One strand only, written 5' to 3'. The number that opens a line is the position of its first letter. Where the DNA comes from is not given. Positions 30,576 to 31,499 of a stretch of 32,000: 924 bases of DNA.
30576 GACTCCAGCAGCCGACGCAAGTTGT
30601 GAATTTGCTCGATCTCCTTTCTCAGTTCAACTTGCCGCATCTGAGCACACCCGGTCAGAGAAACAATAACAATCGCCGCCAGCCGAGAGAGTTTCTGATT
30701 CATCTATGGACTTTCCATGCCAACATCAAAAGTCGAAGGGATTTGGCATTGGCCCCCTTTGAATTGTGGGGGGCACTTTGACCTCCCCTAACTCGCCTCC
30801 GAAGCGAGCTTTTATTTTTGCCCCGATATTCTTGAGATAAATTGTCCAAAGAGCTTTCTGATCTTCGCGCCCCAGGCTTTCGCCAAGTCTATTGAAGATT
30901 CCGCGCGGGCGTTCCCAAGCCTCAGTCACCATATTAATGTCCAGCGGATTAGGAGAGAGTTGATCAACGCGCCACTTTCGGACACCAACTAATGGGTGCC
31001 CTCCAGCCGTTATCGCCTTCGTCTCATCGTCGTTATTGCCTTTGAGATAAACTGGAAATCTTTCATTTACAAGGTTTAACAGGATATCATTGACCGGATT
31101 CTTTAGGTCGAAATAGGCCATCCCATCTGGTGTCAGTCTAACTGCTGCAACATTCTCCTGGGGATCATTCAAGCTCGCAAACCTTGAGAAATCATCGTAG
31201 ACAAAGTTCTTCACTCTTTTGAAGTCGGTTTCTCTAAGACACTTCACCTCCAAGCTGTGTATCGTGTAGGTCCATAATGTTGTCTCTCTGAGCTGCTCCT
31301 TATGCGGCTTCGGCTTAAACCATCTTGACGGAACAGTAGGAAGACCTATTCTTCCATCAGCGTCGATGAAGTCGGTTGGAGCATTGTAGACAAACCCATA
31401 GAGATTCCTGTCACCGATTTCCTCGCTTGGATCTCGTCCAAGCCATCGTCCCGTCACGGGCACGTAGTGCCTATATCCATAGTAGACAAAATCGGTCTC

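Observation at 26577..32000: RHS polymorphic-toxin gene trailed by eight co-oriented small genes of families I cannot name (candidate immunity and orphan-module island)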

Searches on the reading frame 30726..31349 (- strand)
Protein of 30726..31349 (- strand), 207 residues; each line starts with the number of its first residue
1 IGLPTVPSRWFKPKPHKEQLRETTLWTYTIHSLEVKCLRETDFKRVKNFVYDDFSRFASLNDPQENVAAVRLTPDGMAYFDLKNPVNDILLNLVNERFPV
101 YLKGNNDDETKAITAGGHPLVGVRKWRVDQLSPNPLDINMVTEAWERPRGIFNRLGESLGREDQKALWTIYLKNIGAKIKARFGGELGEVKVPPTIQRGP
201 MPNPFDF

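Call 12: search_solved_structures(query=window:30729-31349:-, max_evalue=10)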
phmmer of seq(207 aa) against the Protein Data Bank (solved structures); distinct sequences matched with E-value up to 10: 2.
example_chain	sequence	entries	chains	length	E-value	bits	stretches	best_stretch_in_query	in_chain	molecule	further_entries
4v8p_BX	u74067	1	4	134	0.53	13.1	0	138-157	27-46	60S RIBOSOMAL PROTEIN L32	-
3ayr_A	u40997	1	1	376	0.92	12.3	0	50-95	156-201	Endoglucanase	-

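Call 13: find_homologous_proteins(query=window:30729-31349:-, max_evalue=0.01)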
Query seq(207 aa): 64 candidates shared short words with the query, none scored E <= 0.01.
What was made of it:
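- Tried and rejected: The word-index homology search with the tip found nothing (call 13).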

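Call 26: search_protein_representatives(protein=window:30729-31349:-)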
Query: 207 residues. Proteins with E-value up to 0.001 (for the whole library): 122; up to 1e-10: 26; up to 1e-30: 3. The best 122 are listed.
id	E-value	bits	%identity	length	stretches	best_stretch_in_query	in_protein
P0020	4.1e-139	477.7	100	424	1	1-207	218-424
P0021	2.1e-42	161.5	46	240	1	8-205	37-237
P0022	2.3e-40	154.9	44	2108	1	9-207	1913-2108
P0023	1.2e-30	123.1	55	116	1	97-205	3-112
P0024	1.8e-30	122.6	41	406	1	12-205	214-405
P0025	1.0e-24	103.8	38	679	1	14-204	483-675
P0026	1.1e-19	87.3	35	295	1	26-205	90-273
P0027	1.4e-18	83.7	40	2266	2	23-178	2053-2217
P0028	6.2e-18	81.6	36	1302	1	28-205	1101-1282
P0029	7.6e-16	74.7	37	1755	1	14-205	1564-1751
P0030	9.3e-15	71.2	34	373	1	20-205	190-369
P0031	1.4e-14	70.7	35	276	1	26-205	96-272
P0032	6.5e-14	68.4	32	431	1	28-185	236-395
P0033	2.5e-13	66.5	34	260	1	4-183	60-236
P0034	1.1e-12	64.4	33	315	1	29-205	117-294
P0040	1.8e-11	60.5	32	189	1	48-190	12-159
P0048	4.4e-10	55.9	38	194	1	29-178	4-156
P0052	2.5e-09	53.5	34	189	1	46-177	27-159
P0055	6.9e-09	52.0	35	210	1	54-187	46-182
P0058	1.0e-08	51.5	37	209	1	45-184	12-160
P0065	2.2e-07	47.1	36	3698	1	37-189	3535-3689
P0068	2.5e-07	46.9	36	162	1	48-206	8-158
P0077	7.5e-07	45.4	32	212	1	29-194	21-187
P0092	2.7e-06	43.5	31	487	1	43-197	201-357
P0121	1.1e-04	38.2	36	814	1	44-189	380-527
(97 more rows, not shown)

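Call 27: search_protein_families(library=pfam, max_evalue=0.01, proteins=[P0021, P0022, P0024, P0025, P0026, P0027, P0028, P0029, P0030])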
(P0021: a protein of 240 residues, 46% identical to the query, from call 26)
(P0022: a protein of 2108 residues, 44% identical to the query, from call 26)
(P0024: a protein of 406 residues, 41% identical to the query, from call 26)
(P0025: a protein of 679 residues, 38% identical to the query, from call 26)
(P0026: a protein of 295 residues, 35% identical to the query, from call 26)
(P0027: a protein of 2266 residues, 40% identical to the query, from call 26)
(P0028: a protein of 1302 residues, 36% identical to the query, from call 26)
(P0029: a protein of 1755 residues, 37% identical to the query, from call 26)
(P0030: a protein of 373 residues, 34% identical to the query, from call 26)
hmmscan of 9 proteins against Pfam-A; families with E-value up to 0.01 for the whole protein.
P0021 (240 aa): 0 families

P0022 (2108 aa): 1 family
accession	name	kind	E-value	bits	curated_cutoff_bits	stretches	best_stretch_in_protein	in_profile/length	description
PF05593.20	RHS_repeat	-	2.5e-20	72.8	22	2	1190-1221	1-33/38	RHS Repeat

P0024 (406 aa): 0 families

P0025 (679 aa): 1 family
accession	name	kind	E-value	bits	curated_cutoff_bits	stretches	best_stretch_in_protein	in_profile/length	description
PF05593.20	RHS_repeat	-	4.1e-18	65.7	22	3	336-367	5-37/38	RHS Repeat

P0026 (295 aa): 0 families

P0027 (2266 aa): 1 family
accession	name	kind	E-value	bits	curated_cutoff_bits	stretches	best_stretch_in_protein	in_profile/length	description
PF05593.20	RHS_repeat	-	1.4e-24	86.3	22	3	1293-1322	1-30/38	RHS Repeat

P0028 (1302 aa): 1 family
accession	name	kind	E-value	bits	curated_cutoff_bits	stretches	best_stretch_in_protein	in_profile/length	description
PF05593.20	RHS_repeat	-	2.3e-14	53.8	22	3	342-376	1-35/38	RHS Repeat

P0029 (1755 aa): 1 family
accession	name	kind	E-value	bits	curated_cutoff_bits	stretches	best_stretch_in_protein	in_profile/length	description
PF05593.20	RHS_repeat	-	2.7e-94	308.5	22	12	1013-1049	1-37/38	RHS Repeat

P0030 (373 aa): 0 families

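Call 30: search_protein_families(library=pfam, max_evalue=0.1, proteins=[P0040, P0048, P0052, P0055, P0058, P0068, P0077, P0092, P0121, P0065])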
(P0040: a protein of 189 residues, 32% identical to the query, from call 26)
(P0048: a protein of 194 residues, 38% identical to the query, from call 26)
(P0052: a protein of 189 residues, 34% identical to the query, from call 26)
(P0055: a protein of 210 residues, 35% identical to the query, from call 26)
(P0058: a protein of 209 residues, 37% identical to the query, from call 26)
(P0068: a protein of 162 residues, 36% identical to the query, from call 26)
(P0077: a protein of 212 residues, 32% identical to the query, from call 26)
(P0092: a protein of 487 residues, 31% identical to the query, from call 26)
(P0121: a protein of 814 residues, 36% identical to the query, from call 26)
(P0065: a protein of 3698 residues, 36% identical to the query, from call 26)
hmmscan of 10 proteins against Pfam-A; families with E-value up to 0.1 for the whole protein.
P0040 (189 aa): 1 family
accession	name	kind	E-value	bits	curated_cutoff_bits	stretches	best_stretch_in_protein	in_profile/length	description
PF01707.22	Peptidase_C9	-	0.053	13.6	25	1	135-167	1-30/202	Peptidase family C9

P0048 (194 aa): 0 families

P0052 (189 aa): 0 families

P0055 (210 aa): 0 families

P0058 (209 aa): 0 families

P0068 (162 aa): 0 families

P0077 (212 aa): 0 families

P0092 (487 aa): 1 family
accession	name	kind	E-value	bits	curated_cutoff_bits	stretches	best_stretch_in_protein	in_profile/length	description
PF19685.4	DUF6187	-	0.0038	17.8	25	1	246-290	34-78/141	Family of unknown function (DUF6187)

P0121 (814 aa): 0 families

P0065 (3698 aa): 3 families
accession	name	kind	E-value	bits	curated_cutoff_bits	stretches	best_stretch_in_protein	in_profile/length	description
PF05593.20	RHS_repeat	-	9.5e-68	223.9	22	11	2813-2847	1-35/38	RHS Repeat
PF00353.25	HemolysinCabind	-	1.4e-31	108.5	23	6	1410-1444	2-36/36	RTX calcium-binding nonapeptide repeat (4 copies)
PF07595.18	Planc_extracel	-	0.0015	18.6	25.5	1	28-46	1-19/20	Planctomycete extracellular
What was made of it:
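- On RHS / YD-repeat toxin: Relatives with the same tip are 1300-3700 aa RHS proteins (calls 27, 30).
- All five sizeable homologues (679-2266 aa) of the nine scanned, and the 3698-aa P0065, hit RHS_repeat (calls 27, 30).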

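Call 34: search_solved_structures(query=A3, max_evalue=10)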
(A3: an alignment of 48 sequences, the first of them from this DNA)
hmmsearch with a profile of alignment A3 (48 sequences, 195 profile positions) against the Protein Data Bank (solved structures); distinct sequences matched with E-value up to 10: 1.
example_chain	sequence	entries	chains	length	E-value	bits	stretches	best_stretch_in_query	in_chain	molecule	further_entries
4r6f_A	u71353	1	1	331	0.014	18.3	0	22-57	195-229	Leucine rich repeat DLRR_I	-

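Call 35: find_encoding_contigs(protein=P0022, flank=6000, max_places=3)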
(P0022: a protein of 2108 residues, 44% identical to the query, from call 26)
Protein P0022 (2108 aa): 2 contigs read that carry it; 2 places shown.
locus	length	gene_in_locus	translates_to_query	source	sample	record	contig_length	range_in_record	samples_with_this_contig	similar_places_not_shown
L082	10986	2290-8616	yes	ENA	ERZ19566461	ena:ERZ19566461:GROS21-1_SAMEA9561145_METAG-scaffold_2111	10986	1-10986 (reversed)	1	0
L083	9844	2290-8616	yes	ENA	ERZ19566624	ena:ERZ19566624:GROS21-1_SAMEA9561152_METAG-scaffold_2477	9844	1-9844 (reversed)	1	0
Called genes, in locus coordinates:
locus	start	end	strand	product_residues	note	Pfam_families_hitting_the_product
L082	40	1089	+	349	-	-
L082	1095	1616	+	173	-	-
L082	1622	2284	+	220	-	PF07610:DUF1573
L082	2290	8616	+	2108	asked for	PF05593:RHS_repeat (faint), PF25023:TEN_YD-shell (weak)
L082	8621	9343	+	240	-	PF13646:HEAT_2 (weak), PF02985:HEAT (faint)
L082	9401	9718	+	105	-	-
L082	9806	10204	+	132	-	-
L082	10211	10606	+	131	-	PF05717:TnpB_IS66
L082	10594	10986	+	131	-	?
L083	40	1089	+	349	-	-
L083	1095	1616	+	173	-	-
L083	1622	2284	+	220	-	PF07610:DUF1573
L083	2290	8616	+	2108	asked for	PF05593:RHS_repeat (faint), PF25023:TEN_YD-shell (weak)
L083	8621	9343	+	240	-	PF13646:HEAT_2 (weak), PF02985:HEAT (faint)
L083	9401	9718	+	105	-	-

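Call 36: find_encoding_contigs(protein=P0027, flank=5000, max_places=2)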
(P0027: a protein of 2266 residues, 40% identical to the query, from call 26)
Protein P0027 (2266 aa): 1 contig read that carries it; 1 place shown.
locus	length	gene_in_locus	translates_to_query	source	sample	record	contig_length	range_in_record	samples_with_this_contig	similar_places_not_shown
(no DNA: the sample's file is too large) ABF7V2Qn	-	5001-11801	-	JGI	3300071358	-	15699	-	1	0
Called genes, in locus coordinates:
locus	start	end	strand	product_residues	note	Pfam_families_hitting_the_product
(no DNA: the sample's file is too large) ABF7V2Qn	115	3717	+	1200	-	PF07953:Toxin_R_bind_N (faint), PF13385:Laminin_G_3, PF02210:Laminin_G_2 (faint), PF18884:TSP3_bac (faint), PF13385:Laminin_G_3 (weak), PF13287:Fn3_assoc, PF13290:CHB_HEX_C_1, PF13385:Laminin_G_3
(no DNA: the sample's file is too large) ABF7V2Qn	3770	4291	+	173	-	-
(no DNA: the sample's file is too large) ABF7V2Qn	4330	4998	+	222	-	-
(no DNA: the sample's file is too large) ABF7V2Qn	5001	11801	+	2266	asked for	PF05593:RHS_repeat (weak), PF25023:TEN_YD-shell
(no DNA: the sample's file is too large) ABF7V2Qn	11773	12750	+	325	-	PF25767:ARM_TBCD_2nd (weak), PF25757:TPR_DNAAF5 (faint), PF01602:Adaptin_N (faint), PF25786:HEAT_GCN1_C (faint), PF02985:HEAT (faint), PF03130:HEAT_PBS (faint), PF13513:HEAT_EZ (faint), PF13646:HEAT_2 (weak)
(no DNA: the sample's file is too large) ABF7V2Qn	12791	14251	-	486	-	PF00657:Lipase_GDSL (faint), PF13472:Lipase_GDSL_2 (faint)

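Call 37: find_encoding_contigs(protein=P0029, flank=5000, max_places=2)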
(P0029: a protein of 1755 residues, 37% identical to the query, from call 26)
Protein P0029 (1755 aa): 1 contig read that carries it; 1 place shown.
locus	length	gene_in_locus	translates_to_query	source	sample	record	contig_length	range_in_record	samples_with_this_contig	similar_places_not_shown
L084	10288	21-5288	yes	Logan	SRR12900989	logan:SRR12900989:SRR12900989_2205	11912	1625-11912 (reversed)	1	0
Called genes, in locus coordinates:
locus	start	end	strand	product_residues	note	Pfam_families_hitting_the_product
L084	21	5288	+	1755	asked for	PF25023:TEN_YD-shell, PF05593:RHS_repeat (weak), PF25023:TEN_YD-shell, PF05593:RHS_repeat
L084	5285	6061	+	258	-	PF13646:HEAT_2 (faint), PF02985:HEAT (faint)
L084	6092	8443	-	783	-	PF12156:ATPase-cat_bd (weak), PF00122:E1-E2_ATPase (weak), PF00702:Hydrolase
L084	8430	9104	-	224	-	PF02683:DsbD_TM (weak), PF13386:DsbD_2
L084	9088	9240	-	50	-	-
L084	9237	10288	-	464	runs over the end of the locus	PF12801:Fer4_5, PF13187:Fer4_9 (faint), PF12838:Fer4_7 (weak), PF13183:Fer4_8 (faint), PF13746:Fer4_18, PF11614:FixG_C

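Call 38: find_encoding_contigs(protein=P0028, flank=5000, max_places=2)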
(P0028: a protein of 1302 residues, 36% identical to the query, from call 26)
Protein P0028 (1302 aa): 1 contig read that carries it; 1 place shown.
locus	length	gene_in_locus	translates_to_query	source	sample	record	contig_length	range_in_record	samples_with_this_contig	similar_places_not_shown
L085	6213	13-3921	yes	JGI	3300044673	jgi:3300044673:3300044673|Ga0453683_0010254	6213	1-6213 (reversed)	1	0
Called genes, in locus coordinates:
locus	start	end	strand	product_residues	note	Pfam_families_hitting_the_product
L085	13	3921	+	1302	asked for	PF25023:TEN_YD-shell (weak), PF05593:RHS_repeat (weak), PF25023:TEN_YD-shell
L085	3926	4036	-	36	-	-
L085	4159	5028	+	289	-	PF01602:Adaptin_N (faint), PF03130:HEAT_PBS (faint), PF02985:HEAT (faint), PF13513:HEAT_EZ (faint), PF13646:HEAT_2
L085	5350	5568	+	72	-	PF00239:Resolvase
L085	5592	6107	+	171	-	PF00239:Resolvase, PF07508:Recombinase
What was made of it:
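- In L084 and L085 no small immunity-like gene follows it (calls 37, 38).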

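Call 39: predict_structure(alignment_id=A3)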
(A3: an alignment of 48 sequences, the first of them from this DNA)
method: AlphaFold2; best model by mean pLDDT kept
length: 207 residues; sequences in the alignment: 48
mean_pLDDT: 91.1   pTM: 0.87
mean pLDDT of the five models: 91.1, 90.5, 89.6, 89.4, 88.8
residues with pLDDT >= 90: 164; 70-90: 22; 50-70: 21; < 50: 0
segments of 3 or more residues with pLDDT < 50: none
pLDDT, mean of each block of 10 residues (from residue 1): 61 93 97 97 97 97 97 95 70 73 86 95 98 98 96 83 95 98 98 96 93
secondary structure, 60 per line:
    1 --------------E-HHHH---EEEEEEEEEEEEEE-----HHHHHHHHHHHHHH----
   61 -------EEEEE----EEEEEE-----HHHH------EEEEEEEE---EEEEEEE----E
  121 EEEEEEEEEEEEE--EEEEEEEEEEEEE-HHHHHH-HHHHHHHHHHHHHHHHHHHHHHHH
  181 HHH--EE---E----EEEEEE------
elements in order: H17-20 E24-37 H43-56 E68-72 E77-82 H88-91 E98-105 E109-115 E120-133 E136-148 H150-155 H157-183 E196-201
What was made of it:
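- On START / Bet v 1 / SRPBCC superfamily: The AF2 model (pLDDT 91) has that order of elements (call 39).
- AF2 gives pLDDT 91 (call 39). They occupy even-numbered positions on strands 109-115, 120-133 and 136-148, and i/i+4/i+7 positions on helix 157-183 (call 39).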

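Call 42: fold_search(model_id=the predicted structure, library=pdb)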
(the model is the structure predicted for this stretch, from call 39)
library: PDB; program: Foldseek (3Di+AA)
matches with E <= 10: 1270; with E <= 0.001: 80
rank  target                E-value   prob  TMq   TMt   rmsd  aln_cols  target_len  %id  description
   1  2pcs                  3.6e-06  1.00  0.49  0.62   5.4       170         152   12  Crystal structure of conserved protein from Geobacillus kaustophilus (released 2007-04-10)
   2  2ns9_B                5.5e-05  1.00  0.40  0.51   5.7       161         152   13  Crystal structure of protein APE2225 from Aeropyrum pernix K1, Pfam COXG (released 2006-11-14)
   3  2ns9_A                6.5e-05  1.00  0.40  0.50   6.2       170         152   14  Crystal structure of protein APE2225 from Aeropyrum pernix K1, Pfam COXG (released 2006-11-14)
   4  3cnw_A                7.3e-05  1.00  0.45  0.62   4.3       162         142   15  Three-dimensional structure of the protein XoxI (Q81AY6) from Bacillus cereus. Northeast Structural Genomics Consortiu (released 2008-04-08)
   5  3cnw_B                8.2e-05  1.00  0.43  0.59   5.1       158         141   13  Three-dimensional structure of the protein XoxI (Q81AY6) from Bacillus cereus. Northeast Structural Genomics Consortiu (released 2008-04-08)
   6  4jhg                  1.3e-04  1.00  0.40  0.47   6.3       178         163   11  Crystal Structure of Medicago truncatula Nodulin 13 (MtN13) in complex with trans-zeatin (released 2013-03-20)
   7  8aya_A                1.5e-04  1.00  0.47  0.50   4.4       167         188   10  X-RAY CRYSTAL STRUCTURE OF THE CsPYL1-A10-HAB1 TERNARY COMPLEX (released 2023-03-22)
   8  3p9v_B                1.5e-04  1.00  0.48  0.62   4.7       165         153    9  High Resolution Crystal Structure of protein Maqu_3174 from Marinobacter aquaeolei, Northeast Structural Genomics Cons (released 2010-10-27)
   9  5jnn                  1.5e-04  1.00  0.46  0.52   6.5       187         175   16  Crystal structure of abscisic acid receptor PYL2 in complex with Phaseic acid. (released 2016-08-17)
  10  7qb6_A                1.6e-04  1.00  0.40  0.48   6.6       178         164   10  Crystal Structure of Medicago truncatula Nodulin 13 (MtN13) in complex with 3-carboxybenzophenone (released 2022-10-26)
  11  5non_C                1.7e-04  1.00  0.52  0.66   4.1       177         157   10  Structure of truncated Norcoclaurine Synthase from Thalictrum flavum with product mimic (released 2017-09-27)
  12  5ujv_A                2.3e-04  1.00  0.47  0.50   5.2       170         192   15  Crystal structure of FePYR1 in complex with abscisic acid (released 2017-11-08)
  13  3f08_A                2.6e-04  1.00  0.46  0.65   4.2       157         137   14  Crystal structure of the putative uncharacterized protein Q6HG14 from Bacilllus thuringiensis. Northeast Structural Ge (released 2008-11-18)
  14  8ay6_A                2.6e-04  1.00  0.47  0.51   4.4       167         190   10  X-RAY CRYSTAL STRUCTURE OF THE CsPYL1(V112L, T135L,F137I, T153I, V168A)-SB-HAB1 TERNARY COMPLEX (released 2023-03-22)
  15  3ns2_B                2.6e-04  1.00  0.47  0.53   5.0       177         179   13  High-resolution structure of pyrabactin-bound PYL2 (released 2010-07-21)
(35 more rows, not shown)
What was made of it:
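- On START / Bet v 1 / SRPBCC superfamily: Foldseek gives 80 PDB matches at E<=1e-3, and all 50 listed are of this superfamily (call 42).
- Foldseek against PDB returns START/Bet v 1/CoxG/PYL/norcoclaurine synthase, best E=3.6e-6, TM up to 0.66 on the target (call 42).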

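Call 73: find_related_loci(query=A5, collection=metagenome_contigs, flank=4000)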
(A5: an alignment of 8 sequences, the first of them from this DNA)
Query A5 (207 aa) in metagenome_contigs; peptide patterns used: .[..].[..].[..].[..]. (x = any residue, [..] = any of these).
61 stretches matched a pattern; 19 encode a relative of the query (tblastn E <= 1e-3); 19 distinct loci.
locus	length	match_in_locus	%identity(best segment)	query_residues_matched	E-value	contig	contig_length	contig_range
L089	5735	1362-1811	50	62-205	3e-40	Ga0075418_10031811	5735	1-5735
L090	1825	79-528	50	62-205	1e-40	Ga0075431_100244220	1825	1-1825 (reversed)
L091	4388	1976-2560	40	12-205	5e-37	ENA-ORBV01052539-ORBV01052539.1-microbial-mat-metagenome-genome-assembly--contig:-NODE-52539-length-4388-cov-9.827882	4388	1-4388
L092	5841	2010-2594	40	12-205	6e-37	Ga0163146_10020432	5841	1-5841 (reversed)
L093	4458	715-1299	40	12-205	5e-37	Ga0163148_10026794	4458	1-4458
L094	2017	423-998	36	16-205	7e-32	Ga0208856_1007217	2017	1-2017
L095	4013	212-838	33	5-202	4e-24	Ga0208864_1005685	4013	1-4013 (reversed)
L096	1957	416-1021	34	13-205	6e-22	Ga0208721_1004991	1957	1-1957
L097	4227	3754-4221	30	28-183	1e-15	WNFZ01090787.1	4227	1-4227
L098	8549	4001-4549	30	28-205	5e-15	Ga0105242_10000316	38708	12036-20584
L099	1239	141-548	33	46-180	6e-15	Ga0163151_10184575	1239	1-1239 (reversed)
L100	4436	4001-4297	36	110-205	2e-14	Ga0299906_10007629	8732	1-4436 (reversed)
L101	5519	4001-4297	34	110-205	6e-14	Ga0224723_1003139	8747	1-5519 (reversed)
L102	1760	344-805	28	28-180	3e-13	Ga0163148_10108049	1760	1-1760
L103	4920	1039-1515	31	28-175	4e-13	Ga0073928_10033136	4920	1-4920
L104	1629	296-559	39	97-184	6e-12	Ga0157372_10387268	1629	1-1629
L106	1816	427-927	27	14-180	1e-10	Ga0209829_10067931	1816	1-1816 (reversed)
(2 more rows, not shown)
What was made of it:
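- Tried and rejected: An 8-sequence alignment worked (call 73).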
